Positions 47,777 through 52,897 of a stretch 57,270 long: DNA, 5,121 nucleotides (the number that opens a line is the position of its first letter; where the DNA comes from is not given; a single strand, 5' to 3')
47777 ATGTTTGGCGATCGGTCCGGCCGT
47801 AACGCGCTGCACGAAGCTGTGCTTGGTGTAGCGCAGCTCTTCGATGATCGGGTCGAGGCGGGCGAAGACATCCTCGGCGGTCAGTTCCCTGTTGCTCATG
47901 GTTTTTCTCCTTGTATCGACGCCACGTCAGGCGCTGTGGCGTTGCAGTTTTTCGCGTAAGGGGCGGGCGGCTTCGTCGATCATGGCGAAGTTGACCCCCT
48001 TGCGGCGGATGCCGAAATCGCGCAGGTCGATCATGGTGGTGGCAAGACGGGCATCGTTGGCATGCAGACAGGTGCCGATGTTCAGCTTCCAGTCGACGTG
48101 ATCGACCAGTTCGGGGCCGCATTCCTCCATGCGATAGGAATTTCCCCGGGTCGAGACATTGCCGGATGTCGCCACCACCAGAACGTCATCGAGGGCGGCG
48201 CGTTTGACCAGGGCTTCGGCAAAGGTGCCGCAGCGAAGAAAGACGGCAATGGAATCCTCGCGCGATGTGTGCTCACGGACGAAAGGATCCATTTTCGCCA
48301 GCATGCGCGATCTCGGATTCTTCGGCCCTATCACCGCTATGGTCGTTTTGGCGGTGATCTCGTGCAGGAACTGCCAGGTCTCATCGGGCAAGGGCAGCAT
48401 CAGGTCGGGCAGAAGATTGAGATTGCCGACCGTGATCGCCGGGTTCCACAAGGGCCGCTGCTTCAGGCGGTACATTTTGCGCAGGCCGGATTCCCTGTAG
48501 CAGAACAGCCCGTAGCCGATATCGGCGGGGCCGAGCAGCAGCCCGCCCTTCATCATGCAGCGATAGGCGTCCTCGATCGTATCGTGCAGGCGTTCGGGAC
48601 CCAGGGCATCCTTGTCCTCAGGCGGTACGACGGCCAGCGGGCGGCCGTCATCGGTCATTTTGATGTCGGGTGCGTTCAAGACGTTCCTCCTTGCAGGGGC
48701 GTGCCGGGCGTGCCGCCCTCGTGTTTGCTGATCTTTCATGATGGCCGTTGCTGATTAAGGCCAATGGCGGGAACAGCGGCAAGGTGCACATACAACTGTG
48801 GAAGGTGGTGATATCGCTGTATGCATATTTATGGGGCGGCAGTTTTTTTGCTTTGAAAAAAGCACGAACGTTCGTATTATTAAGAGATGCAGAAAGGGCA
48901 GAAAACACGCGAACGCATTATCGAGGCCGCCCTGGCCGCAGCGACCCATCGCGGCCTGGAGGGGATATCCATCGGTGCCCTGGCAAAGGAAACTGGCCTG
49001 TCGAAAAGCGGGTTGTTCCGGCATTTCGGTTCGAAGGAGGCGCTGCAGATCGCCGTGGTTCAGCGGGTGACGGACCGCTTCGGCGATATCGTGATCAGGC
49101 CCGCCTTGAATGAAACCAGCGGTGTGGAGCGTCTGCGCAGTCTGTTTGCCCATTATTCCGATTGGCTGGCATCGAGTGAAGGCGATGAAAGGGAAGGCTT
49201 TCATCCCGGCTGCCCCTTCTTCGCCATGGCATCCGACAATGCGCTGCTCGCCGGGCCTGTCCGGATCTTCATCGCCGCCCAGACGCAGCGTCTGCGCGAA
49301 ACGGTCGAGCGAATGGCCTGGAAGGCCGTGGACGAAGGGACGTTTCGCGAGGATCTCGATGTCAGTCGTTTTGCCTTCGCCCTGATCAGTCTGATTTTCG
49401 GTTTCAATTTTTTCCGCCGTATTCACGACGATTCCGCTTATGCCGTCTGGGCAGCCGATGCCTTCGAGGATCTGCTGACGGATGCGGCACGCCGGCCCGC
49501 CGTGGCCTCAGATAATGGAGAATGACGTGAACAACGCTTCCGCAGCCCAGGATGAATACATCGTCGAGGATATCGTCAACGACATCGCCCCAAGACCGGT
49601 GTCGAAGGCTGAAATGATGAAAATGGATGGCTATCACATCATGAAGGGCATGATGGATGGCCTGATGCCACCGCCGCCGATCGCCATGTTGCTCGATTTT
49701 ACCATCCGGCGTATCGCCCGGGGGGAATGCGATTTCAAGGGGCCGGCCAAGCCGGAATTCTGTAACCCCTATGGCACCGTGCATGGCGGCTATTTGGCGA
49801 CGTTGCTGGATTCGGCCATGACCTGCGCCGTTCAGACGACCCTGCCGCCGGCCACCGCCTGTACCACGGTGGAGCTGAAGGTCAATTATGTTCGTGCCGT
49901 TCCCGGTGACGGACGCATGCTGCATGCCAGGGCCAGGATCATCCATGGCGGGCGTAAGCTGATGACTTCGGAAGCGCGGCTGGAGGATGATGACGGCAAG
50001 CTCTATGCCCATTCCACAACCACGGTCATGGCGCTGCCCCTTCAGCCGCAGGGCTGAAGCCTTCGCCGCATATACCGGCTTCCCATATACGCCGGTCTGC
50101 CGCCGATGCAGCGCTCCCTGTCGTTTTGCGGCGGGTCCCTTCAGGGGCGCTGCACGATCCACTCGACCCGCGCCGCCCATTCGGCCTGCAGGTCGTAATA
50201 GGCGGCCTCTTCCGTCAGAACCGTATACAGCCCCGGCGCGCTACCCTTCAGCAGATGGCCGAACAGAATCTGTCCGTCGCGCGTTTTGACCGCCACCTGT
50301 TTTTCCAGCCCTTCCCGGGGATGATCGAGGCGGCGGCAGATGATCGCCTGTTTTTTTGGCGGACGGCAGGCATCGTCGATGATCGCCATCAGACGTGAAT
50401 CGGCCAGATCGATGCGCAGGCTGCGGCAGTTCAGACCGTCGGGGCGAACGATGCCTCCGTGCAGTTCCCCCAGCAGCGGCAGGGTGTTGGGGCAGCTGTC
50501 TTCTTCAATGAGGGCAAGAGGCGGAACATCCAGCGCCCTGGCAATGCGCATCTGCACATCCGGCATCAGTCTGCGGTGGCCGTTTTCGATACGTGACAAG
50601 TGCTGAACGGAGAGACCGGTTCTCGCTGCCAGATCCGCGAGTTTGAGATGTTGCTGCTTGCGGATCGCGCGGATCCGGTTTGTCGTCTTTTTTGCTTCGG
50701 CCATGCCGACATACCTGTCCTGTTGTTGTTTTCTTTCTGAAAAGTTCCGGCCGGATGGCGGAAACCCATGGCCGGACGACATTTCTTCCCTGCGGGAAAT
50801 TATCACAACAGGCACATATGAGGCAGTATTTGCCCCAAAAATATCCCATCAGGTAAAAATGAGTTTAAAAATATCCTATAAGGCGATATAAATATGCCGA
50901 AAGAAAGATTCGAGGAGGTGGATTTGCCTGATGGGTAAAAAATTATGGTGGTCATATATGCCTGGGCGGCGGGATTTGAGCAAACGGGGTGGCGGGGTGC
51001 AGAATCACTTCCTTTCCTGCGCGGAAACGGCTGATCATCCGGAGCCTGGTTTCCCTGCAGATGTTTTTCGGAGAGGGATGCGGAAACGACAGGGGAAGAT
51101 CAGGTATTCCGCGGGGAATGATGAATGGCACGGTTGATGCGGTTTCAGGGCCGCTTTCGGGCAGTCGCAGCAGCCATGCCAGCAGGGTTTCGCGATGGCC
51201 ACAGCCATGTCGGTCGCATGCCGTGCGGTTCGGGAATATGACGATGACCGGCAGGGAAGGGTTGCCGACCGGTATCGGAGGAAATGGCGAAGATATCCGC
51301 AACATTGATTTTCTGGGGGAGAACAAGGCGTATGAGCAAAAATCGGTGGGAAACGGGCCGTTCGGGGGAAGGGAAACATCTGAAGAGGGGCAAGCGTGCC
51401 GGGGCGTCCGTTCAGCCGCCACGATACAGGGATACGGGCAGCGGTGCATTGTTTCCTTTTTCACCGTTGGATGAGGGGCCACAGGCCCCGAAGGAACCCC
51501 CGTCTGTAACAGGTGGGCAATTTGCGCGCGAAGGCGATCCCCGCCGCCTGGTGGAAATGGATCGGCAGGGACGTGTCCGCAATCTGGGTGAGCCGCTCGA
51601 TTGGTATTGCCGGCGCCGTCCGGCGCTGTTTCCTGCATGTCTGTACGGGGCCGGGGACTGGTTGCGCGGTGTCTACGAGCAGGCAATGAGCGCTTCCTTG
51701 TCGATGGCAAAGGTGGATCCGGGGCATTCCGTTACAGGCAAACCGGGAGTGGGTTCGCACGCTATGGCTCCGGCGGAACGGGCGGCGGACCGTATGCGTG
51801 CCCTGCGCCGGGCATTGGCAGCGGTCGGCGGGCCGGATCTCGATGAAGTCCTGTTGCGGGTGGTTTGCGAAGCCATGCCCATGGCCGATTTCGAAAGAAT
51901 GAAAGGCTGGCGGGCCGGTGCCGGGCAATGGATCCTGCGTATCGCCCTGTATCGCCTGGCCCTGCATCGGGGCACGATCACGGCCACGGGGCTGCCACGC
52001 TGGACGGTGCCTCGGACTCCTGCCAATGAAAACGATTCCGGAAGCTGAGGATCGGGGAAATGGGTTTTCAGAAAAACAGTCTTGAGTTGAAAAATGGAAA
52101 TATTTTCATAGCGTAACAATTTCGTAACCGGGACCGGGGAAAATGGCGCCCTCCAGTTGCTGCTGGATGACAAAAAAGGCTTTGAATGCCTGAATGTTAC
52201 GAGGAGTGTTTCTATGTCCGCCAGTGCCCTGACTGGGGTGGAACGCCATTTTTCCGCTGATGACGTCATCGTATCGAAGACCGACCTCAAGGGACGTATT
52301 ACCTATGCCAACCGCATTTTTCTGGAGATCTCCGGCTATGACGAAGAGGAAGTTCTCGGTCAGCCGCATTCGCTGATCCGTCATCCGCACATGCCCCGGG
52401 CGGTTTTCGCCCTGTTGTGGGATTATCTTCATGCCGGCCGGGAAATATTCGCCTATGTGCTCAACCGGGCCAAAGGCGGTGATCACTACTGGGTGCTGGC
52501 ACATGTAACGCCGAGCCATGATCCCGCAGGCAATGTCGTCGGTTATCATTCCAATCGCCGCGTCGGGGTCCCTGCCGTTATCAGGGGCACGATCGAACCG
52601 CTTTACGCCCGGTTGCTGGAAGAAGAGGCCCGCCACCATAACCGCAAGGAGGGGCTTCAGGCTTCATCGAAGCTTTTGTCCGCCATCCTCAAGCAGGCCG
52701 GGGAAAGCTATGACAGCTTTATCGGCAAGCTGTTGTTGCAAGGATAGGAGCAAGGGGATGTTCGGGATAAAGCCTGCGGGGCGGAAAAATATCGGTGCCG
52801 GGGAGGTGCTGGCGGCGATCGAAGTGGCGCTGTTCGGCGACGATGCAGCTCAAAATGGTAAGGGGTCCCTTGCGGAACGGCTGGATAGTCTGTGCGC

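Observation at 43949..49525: Uncharacterised operon: two stand-alone YrdC/Sua5-fold proteins bracketing a PqqC/TenA-like haem-oxygenase-fold protein, an amidohydrolase_2 enzyme and an MFS transporter, under a divergent TetR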

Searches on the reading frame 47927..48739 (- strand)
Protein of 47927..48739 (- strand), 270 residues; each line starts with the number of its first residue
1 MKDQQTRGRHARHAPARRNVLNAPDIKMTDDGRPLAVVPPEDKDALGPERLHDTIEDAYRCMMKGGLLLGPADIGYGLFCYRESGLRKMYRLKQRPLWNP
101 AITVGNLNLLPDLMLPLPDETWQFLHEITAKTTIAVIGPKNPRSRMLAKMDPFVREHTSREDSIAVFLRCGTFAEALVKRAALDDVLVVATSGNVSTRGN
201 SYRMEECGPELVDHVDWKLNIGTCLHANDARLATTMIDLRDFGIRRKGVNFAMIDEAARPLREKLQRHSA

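Call 3: search_protein_families(library=pfam, proteins=[window:47927-48739:-], max_evalue=0.01)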
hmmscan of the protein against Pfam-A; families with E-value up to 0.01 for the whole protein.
window:47927-48739:- (270 aa): 1 family
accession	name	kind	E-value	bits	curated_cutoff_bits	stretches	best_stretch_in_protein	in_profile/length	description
PF01300.24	Sua5_yciO_yrdC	-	2e-10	40.9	25.1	1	62-228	3-160/178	Telomere recombination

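Call 4: search_protein_families(library=ncbifam, proteins=[window:47927-48739:-], max_evalue=0.01)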
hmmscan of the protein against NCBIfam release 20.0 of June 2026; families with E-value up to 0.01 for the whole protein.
window:47927-48739:- (270 aa): 1 family
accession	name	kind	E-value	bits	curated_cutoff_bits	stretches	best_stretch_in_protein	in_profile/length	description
TIGR00057.1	TIGR00057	equivalog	7.1e-09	35.2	123.2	1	52-254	8-197/202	L-threonylcarbamoyladenylate synthase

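Call 13: search_solved_structures(query=window:47927-48679:-, max_evalue=0.1, show_alignments=2)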
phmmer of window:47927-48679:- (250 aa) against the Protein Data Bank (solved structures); distinct sequences matched with E-value up to 0.1: 4.
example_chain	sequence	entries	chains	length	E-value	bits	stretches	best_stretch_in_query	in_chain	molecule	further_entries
1jcu_A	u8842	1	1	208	3.3e-06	29.9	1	33-99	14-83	conserved protein MTH1692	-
2eqa_A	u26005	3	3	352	9.7e-05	25.2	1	25-202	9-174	Hypothetical protein ST1526 | Putative uncharacterized protein ST1526 | YrdC/Sua5 family protein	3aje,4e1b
9d3h_A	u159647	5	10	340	0.029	17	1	34-83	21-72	Threonylcarbamoyl-AMP synthase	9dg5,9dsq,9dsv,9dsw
3l7v_A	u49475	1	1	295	0.054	16.2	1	44-198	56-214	Putative uncharacterized protein smu.1377c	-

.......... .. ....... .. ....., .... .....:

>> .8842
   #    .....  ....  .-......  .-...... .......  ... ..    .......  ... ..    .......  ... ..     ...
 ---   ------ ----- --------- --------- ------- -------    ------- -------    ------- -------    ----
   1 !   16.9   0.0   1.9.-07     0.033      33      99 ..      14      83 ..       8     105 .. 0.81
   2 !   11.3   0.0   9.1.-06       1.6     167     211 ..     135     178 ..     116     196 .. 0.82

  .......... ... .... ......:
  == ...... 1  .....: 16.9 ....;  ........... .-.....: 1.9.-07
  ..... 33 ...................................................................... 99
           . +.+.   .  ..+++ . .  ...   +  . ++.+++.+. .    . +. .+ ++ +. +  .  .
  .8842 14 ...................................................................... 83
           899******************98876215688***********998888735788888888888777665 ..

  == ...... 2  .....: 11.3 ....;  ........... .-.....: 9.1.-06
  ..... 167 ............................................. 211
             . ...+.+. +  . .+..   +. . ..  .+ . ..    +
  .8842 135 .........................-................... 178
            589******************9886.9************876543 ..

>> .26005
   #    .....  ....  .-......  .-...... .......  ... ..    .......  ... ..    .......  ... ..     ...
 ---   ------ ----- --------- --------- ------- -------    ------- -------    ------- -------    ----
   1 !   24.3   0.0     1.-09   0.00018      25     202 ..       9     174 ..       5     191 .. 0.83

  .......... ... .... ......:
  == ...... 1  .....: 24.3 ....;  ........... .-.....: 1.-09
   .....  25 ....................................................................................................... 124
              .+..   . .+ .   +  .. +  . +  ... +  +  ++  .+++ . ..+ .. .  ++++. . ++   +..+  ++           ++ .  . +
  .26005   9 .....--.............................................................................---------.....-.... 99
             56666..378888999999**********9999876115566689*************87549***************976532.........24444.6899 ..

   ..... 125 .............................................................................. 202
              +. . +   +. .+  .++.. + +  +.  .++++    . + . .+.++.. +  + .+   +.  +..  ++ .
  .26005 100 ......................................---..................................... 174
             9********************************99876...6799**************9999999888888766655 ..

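Call 15: find_homologous_proteins(query=window:47927-48679:-, max_evalue=0.001)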
Query window:47927-48679:- (250 aa): 4 proteins with E <= 0.001 among 1148 candidates.
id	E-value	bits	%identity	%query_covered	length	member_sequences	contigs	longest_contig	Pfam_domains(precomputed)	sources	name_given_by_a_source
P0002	2.4e-167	573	100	100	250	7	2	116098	PF01300.25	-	-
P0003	4.9e-34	136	37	82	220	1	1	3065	PF01300.25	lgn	-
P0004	1.9e-26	111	33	78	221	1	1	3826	PF01300.25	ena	-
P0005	4.5e-25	107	33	80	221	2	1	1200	PF01300.25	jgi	jgi:tRNA A37 threonylcarbamoyladenosine synthetase subunit TsaC/SUA5/YrdC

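Call 16: find_encoding_contigs(protein=P0003, flank=10000)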
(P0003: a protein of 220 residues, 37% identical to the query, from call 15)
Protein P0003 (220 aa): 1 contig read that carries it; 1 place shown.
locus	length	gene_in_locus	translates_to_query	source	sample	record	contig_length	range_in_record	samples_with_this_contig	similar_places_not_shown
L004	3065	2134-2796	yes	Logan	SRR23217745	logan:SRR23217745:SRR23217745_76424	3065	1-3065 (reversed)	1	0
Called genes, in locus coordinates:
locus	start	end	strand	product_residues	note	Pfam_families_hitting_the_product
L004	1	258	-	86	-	?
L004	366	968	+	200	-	PF00484:Pro_CA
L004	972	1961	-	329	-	PF00355:Rieske, PF19298:KshA_C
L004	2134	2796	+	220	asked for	PF01300:Sua5_yciO_yrdC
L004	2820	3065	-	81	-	?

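Call 17: find_encoding_contigs(protein=P0004, flank=10000)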
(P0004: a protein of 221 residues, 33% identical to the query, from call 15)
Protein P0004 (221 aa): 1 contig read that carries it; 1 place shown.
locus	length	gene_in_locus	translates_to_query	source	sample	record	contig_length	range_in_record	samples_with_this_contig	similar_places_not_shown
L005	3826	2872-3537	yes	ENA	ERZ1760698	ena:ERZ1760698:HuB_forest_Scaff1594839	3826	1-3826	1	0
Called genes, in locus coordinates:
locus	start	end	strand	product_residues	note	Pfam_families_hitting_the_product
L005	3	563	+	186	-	?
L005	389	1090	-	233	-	PF00106:adh_short, PF08659:KR, PF13561:adh_short_C2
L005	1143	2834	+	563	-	PF04542:Sigma70_r2, PF13424:TPR_12 (faint), PF04545:Sigma70_r4 (faint), PF08281:Sigma70_r4_2, PF13374:TPR_10 (weak)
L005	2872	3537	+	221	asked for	PF01300:Sua5_yciO_yrdC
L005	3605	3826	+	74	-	?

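Call 18: find_encoding_contigs(protein=P0005, flank=10000)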
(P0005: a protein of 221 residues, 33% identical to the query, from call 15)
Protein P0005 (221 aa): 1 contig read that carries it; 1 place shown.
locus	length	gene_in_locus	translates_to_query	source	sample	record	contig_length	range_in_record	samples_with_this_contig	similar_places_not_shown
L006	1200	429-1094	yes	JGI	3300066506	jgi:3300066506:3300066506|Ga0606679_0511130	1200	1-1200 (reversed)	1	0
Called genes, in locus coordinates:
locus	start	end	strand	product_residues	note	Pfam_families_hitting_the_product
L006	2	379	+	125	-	?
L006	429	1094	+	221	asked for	PF01300:Sua5_yciO_yrdC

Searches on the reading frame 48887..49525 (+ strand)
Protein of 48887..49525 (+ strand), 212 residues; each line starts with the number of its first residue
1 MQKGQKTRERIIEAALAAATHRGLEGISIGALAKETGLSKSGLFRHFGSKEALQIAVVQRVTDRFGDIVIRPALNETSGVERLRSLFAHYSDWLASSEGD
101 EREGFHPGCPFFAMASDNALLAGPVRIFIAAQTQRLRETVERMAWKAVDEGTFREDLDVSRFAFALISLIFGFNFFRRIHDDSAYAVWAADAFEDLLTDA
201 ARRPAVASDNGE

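Call 3: search_protein_families(library=pfam, proteins=[window:48887-49525:+], max_evalue=0.01)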
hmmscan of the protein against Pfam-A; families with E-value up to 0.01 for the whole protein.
window:48887-49525:+ (212 aa): 2 families
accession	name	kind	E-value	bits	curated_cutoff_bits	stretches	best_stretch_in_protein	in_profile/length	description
PF16925.10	TetR_C_13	-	1.3e-18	67.8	27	1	79-193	1-109/109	Tetracyclin repressor-like, C-terminal domain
PF00440.29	TetR_N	-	1.5e-11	44.4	24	1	11-56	1-46/47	Bacterial regulatory proteins, tetR family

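Call 4: search_protein_families(library=ncbifam, proteins=[window:48887-49525:+], max_evalue=0.01)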
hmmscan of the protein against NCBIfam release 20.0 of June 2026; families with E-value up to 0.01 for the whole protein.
window:48887-49525:+ (212 aa): 23 families
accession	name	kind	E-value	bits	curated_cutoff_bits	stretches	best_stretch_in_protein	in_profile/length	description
NF041196.1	ScbR_bind_reg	equivalog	1.4e-13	51.5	150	1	4-94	4-94/191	ScbR family autoregulator-binding transcription factor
NF051852.1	efflux_TF_MtrR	exception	1.7e-08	34.5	280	1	4-99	8-104/205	multidrug efflux system transcriptional repressor MtrR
TIGR03384.1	betaine_BetI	equivalog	4.2e-08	33.1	201.3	1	7-86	9-88/189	choline-binding transcriptional repressor BetI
NF033703.1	transcr_KstR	equivalog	9.2e-08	31.9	280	1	6-89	7-90/185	cholesterol catabolism transcriptional regulator KstR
NF011584.0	PRK15008.1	equivalog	1.6e-07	31.4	230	1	7-63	19-75/212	HTH-type transcriptional regulator RutR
TIGR03613.1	RutR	equivalog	1.6e-07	31.4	368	1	5-62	7-64/202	pyrimidine utilization regulatory protein R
NF001978.0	PRK00767.1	equivalog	6e-07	29.4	118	1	8-84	11-88/197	transcriptional regulator BetI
NF053731.1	TransRegFasRMycb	equivalog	8.9e-07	28.9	330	1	6-95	11-100/199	HTH-type transcriptional activator FasR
NF051457.1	acryl_TF_AcuR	equivalog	1.5e-06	27.6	247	1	4-163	15-169/204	acrylate utilization transcriptional regulator AcuR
NF050111.1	TransRegSACE7040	equivalog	2.2e-06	27.7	250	1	7-66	2-61/186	SACE_7040 family transcriptional regulator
NF011572.0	PRK14996.1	equivalog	1.2e-05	25.3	144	1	6-88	8-88/192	TetR family transcriptional regulator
NF007949.0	PRK10668.1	equivalog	1.7e-05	24.4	271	1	2-66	7-71/216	multidrug efflux transporter transcriptional repressor AcrR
NF053516.1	TranRepPrsAVib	equivalog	2.2e-05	24.4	300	1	1-65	1-65/208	TetR family transcriptional repressor PsrA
NF008402.0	PRK11202.1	equivalog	6.6e-05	22.7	151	1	2-59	7-65/211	HTH-type transcriptional repressor FabR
NF058643.1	TranRegCurRPseudo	equivalog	6.7e-05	22.6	300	1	5-183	6-178/193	TetR family transcriptional repressor CurR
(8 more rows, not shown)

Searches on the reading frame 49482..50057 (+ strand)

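Call 3: search_protein_families(library=pfam, proteins=[window:49482-50057:+], max_evalue=0.01)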
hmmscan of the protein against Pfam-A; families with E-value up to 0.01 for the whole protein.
window:49482-50057:+ (191 aa): 4 families
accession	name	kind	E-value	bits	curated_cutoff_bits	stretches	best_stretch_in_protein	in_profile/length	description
PF03061.28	4HBT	-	2.1e-16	60.4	20.6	1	97-175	1-78/79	Thioesterase superfamily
PF14539.12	DUF4442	-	2e-07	31.7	25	1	73-178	21-126/132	Domain of unknown function (DUF4442)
PF13622.12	4HBT_3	-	2.3e-07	31.4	24.3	1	95-180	6-80/83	Acyl-CoA thioesterase N-terminal domain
PF20789.3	4HBT_3C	-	4.3e-05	24.2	24.1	1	104-183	61-139/140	Acyl-CoA thioesterase C-terminal domain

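Call 4: search_protein_families(library=ncbifam, proteins=[window:49482-50057:+], max_evalue=0.01)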
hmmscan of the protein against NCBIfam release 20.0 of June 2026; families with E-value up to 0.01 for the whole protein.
window:49482-50057:+ (191 aa): 4 families
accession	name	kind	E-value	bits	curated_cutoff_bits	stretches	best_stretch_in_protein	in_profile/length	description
TIGR00369.1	unchar_dom_1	domain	3.4e-23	81.9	36.6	1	67-183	2-116/117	hotdog fold thioesterase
NF008675.0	PRK11688.1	equivalog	3.7e-08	33.3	107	1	107-183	67-154/156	thioesterase family protein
TIGR02286.1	PaaD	equivalog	2.1e-07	31.1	118.9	1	73-182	6-111/114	hydroxyphenylacetyl-CoA thioesterase PaaI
NF047425.1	MenI_Listeria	exception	6.9e-05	22.6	185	1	77-182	13-116/122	1,4-dihydroxy-2-naphthoyl-CoA hydrolase MenI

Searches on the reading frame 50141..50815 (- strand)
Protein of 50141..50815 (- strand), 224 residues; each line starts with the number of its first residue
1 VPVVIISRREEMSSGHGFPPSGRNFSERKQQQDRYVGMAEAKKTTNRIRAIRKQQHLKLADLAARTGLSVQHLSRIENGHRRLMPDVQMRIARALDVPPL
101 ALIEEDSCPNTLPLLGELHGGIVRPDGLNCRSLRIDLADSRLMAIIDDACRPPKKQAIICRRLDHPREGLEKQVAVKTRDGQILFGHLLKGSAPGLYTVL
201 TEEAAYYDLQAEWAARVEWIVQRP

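Call 3: search_protein_families(library=pfam, proteins=[window:50141-50815:-], max_evalue=0.01)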
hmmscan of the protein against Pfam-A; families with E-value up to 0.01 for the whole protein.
window:50141-50815:- (224 aa): 6 families
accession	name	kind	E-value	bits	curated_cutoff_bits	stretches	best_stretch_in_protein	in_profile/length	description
PF01381.28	HTH_3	-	9.3e-14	51.7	23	1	48-100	1-53/55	Helix-turn-helix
PF13560.12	HTH_31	-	4.9e-09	36.8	27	1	47-99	5-58/64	Helix-turn-helix domain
PF13443.12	HTH_26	-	6.5e-07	29.9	22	1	47-99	1-54/63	Cro/C1-type HTH DNA-binding domain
PF12844.13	HTH_19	-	1.2e-05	25.6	30.2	1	46-99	2-55/64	Helix-turn-helix domain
PF13413.12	HTH_25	-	8.1e-05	22.8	24.6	1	48-85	2-39/62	Helix-turn-helix domain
PF13693.12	HTH_35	-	0.002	18.5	25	1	50-101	10-57/75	Winged helix-turn-helix DNA-binding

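Call 4: search_protein_families(library=ncbifam, proteins=[window:50141-50815:-], max_evalue=0.01)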
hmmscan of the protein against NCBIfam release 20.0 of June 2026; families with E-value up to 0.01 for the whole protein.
window:50141-50815:- (224 aa): 11 families
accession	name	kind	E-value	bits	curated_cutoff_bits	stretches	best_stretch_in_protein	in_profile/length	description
NF006015.0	PRK08154.1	subfamily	1e-06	28.2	204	1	42-107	29-94/314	anaerobic benzoate catabolism transcriptional regulator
TIGR03070.1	couple_hipB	subfamily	5.7e-06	26.2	71.65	1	46-95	5-54/58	type II toxin-antitoxin system Y4mF family antitoxin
NF041951.1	phage_RstR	subfamily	1.8e-05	24.9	80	1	45-105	4-64/108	RstR family transcriptional repressor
NF010465.0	PRK13890.1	equivalog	6e-05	23.1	96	1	45-106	8-69/121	conjugal transfer protein TrbA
NF047948.1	male_kill_WMK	equivalog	0.00035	20.1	300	1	44-103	6-65/300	WO male-killing family protein Wmk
TIGR03830.1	CxxCG_CxxCG_HTH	subfamily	0.00063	19.5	61.8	1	37-84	59-106/127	type II TA system antitoxin MqsA family protein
TIGR02607.1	antidote_HigA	equivalog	0.00074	19.3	47.7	1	57-97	21-61/81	HigA family addiction module antitoxin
NF038139.1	Reg_Aceta_RamB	equivalog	0.0012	17.6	700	1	46-99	5-58/465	acetate metabolism transcriptional regulator RamB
TIGR00270.2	TIGR00270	equivalog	0.0018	18.1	110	1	45-94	77-126/159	multiprotein bridging factor aMBF1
NF003162.0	PRK04140.1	equivalog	0.0038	16.3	263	1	46-98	129-181/317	transcriptional regulator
NF041575.1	antitoxPezA_Strep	equivalog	0.0041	17.1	290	1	46-106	4-64/158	type II toxin-antitoxin system antitoxin PezA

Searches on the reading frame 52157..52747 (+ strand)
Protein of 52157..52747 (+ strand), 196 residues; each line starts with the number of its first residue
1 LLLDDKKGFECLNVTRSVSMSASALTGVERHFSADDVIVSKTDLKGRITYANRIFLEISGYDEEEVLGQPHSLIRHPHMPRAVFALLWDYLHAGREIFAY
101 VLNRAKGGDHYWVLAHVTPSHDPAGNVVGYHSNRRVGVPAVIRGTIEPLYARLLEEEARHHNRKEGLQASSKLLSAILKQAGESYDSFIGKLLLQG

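Call 24: search_protein_families(library=pfam, proteins=[window:52157-52747:+], max_evalue=0.00001)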
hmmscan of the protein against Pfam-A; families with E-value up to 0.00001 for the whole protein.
window:52157-52747:+ (196 aa): 4 families
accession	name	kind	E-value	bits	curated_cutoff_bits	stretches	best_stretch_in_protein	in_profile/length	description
PF08447.18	PAS_3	-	9.1e-13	48.7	25.6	1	49-131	2-86/89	PAS fold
PF00989.32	PAS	-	3.9e-11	43.4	22.6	1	38-130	13-106/113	PAS fold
PF08448.16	PAS_4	-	5e-10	40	23.1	1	35-130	5-98/110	PAS fold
PF13426.13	PAS_9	-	1.9e-08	35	27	1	38-129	4-93/103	PAS domain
